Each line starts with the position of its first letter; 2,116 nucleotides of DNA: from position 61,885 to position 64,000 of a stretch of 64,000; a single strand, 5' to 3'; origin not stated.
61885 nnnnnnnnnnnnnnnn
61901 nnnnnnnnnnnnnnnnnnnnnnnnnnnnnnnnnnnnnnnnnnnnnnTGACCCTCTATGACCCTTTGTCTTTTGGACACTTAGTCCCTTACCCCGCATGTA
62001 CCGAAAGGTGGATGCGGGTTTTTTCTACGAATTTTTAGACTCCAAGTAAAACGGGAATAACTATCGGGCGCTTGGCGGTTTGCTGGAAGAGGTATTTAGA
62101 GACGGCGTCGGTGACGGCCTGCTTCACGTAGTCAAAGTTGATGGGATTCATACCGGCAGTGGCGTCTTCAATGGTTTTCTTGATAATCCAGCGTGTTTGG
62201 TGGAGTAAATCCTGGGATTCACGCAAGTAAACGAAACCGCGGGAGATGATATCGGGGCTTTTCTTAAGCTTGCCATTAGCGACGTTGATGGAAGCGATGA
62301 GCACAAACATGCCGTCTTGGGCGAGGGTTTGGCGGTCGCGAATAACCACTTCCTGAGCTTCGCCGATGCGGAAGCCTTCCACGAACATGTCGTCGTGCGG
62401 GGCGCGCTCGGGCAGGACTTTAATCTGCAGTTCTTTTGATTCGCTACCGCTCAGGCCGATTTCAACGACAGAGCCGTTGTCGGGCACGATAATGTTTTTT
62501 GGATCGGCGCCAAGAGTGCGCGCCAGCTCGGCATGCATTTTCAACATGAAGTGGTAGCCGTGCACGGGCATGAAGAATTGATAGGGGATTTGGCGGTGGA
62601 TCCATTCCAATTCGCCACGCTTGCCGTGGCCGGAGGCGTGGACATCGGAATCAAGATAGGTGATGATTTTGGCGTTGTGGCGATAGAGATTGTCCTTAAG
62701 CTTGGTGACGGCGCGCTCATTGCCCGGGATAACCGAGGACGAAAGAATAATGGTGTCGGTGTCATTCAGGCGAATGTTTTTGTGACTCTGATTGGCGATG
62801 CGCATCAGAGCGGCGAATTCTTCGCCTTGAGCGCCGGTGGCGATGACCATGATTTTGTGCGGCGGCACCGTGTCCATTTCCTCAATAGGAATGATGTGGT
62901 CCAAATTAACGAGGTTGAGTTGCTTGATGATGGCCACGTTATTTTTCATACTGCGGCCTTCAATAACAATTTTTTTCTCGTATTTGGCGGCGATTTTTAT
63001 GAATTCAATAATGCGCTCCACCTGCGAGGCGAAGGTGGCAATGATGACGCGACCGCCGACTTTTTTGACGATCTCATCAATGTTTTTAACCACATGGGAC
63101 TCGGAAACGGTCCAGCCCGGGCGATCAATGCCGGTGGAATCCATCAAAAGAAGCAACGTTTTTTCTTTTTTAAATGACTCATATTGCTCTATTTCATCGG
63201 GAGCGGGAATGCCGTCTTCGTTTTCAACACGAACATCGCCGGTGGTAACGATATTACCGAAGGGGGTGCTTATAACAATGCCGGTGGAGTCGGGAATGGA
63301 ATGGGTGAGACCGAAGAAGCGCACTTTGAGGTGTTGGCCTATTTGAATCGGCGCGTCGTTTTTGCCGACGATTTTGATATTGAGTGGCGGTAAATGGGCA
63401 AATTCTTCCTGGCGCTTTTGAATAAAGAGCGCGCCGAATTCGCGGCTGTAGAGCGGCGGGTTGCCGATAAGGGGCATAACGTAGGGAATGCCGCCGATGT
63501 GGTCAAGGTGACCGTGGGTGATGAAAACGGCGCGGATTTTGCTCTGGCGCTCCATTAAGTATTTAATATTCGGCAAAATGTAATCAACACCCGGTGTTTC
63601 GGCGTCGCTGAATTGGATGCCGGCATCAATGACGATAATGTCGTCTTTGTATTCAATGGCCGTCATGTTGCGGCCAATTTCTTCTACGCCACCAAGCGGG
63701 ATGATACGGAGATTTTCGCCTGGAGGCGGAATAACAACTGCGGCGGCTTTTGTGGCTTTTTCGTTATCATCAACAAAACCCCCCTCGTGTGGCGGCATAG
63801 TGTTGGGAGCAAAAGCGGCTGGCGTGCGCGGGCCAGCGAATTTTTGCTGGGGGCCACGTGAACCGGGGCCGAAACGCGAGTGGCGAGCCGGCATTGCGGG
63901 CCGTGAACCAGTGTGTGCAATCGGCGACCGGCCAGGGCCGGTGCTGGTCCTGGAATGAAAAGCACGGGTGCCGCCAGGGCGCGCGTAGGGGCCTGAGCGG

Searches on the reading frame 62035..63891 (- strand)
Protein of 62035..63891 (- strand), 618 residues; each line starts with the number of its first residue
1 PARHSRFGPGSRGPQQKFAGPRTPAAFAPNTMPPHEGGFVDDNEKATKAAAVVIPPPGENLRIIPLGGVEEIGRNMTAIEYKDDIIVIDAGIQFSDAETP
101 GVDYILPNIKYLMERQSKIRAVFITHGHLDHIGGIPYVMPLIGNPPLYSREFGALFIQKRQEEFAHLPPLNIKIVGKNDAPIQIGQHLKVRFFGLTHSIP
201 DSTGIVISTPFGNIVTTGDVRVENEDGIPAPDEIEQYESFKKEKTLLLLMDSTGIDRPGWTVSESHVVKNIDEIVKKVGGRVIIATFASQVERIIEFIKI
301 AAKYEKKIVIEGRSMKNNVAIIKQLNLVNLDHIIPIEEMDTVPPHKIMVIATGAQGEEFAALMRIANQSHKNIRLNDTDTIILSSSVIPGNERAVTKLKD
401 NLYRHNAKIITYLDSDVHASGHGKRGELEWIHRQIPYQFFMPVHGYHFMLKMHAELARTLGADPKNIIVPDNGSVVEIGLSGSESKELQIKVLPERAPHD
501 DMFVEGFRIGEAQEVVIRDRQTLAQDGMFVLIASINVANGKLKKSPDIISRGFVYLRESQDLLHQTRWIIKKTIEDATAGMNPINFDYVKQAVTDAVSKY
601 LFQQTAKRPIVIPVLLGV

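Call 13: search_protein_families(library=pfam, proteins=[window:62035-63891:-], max_evalue=0.01)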
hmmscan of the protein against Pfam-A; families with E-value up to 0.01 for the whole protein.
window:62035-63891:- (618 aa): 6 families
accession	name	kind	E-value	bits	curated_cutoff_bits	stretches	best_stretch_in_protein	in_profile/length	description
PF22505.1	RNase_J_b_CASP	-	3.7e-39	133.8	27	1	280-402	2-126/126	Ribonuclease J, beta-CASP domain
PF17770.6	RNase_J_C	-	5.6e-23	82.3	23.8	1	516-617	1-101/102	Ribonuclease J C-terminal domain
PF00753.33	Lactamase_B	-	7.7e-16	59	22.7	1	74-231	6-161/196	Metallo-beta-lactamase superfamily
PF12706.13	Lactamase_B_2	-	1e-07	32.2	27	1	87-221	4-144/200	Beta-lactamase superfamily domain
PF07521.17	RMMBL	-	0.0053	17.1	21.6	0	417-470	11-63/63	Zn-dependent metallo-hydrolase RNA specificity domain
PF02112.21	PDEase_II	-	0.009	15.6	23.7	0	108-135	72-99/340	cAMP phosphodiesterases class-II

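Call 18: find_related_loci(query=window:62035-63891:-, collection=genome_contigs, flank=10000)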
Query window:62035-63891:- (618 aa) in genome_contigs; peptide patterns used: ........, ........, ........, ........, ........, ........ (x = any residue, [..] = any of these).
343 stretches matched a pattern; 260 encode a relative of the query (tblastn E <= 1e-3); the best 80 are kept; 80 distinct loci.
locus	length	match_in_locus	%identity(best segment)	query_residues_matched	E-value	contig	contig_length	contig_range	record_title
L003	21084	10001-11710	83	48-618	0e+0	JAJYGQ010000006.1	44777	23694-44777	MAG: bacterium isolate DBS1-3.bin146 NODE_1290_length_44777_cov_1.66672, whole genome shotgun sequence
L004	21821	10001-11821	79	1-618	0e+0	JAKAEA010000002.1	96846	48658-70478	MAG: bacterium isolate WY1.bin115 NODE_357_length_96846_cov_3.496417, whole genome shotgun sequence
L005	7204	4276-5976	70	47-618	0e+0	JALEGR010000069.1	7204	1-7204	MAG: Candidatus Paceibacterota bacterium isolate CC_bin16 k97_235734, whole genome shotgun sequence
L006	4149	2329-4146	66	1-618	0e+0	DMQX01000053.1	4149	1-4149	MAG TPA_asm: Candidatus Taylorbacteria bacterium isolate UBA11359 contig_7621, whole genome shotgun sequence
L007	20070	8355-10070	69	42-618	0e+0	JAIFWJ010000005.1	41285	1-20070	MAG: Candidatus Parcubacteria bacterium isolate viral-cat_44_14 PAFVLPS_2018_scaffold_4118, whole genome shotgun sequenc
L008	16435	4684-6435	67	30-618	0e+0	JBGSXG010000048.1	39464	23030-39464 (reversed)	MAG: Candidatus Paceibacteria bacterium isolate JTS-RE6 k141_11277111, whole genome shotgun sequence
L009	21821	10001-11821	66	11-618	0e+0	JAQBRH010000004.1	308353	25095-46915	MAG: Parcubacteria group bacterium isolate RYN_394 scaffold_2978447, whole genome shotgun sequence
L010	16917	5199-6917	68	42-618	0e+0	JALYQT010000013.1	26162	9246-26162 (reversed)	MAG: bacterium isolate MDV bin70 SD1454-56_k127_1267978, whole genome shotgun sequence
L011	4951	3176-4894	67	42-618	0e+0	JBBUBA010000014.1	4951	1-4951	MAG: Patescibacteria group bacterium isolate H41-bin150_1 H41_bin150_1_000000000014, whole genome shotgun sequence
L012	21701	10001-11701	68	48-618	0e+0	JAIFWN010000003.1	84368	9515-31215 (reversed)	MAG: Candidatus Parcubacteria bacterium isolate viral-cat_50_13 PAFVLPS_2018_scaffold_2708, whole genome shotgun sequenc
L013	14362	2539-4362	66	11-618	0e+0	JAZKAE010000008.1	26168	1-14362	MAG: Patescibacteria group bacterium isolate ADI_H3L2_1_122_18_3-bin007_1 ADIH3L21_B007_1_000000000008, whole genome sho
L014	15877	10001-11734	68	32-618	0e+0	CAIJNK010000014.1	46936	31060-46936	uncultured bacterium isolate AlinenLipids_bin-6017 genome assembly, contig: bin-6017:14/22, whole genome shotgun sequenc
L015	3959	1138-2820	69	53-618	0e+0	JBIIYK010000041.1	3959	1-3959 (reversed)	MAG: Candidatus Paceibacteria bacterium isolate ME2005-09-19_3300034101_group2_bin230 Rohwer_bin1535_scaffold_38599_c1,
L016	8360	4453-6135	68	53-618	0e+0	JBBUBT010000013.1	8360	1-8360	MAG: Patescibacteria group bacterium isolate H43-bin122_1 H43_bin122_1_000000000013, whole genome shotgun sequence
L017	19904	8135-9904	63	4-618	0e+0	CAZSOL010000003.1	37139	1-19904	MAG TPA_asm: uncultured Candidatus Saccharibacteria bacterium isolate SRP329715_co2_59 genome assembly, contig: NODE_235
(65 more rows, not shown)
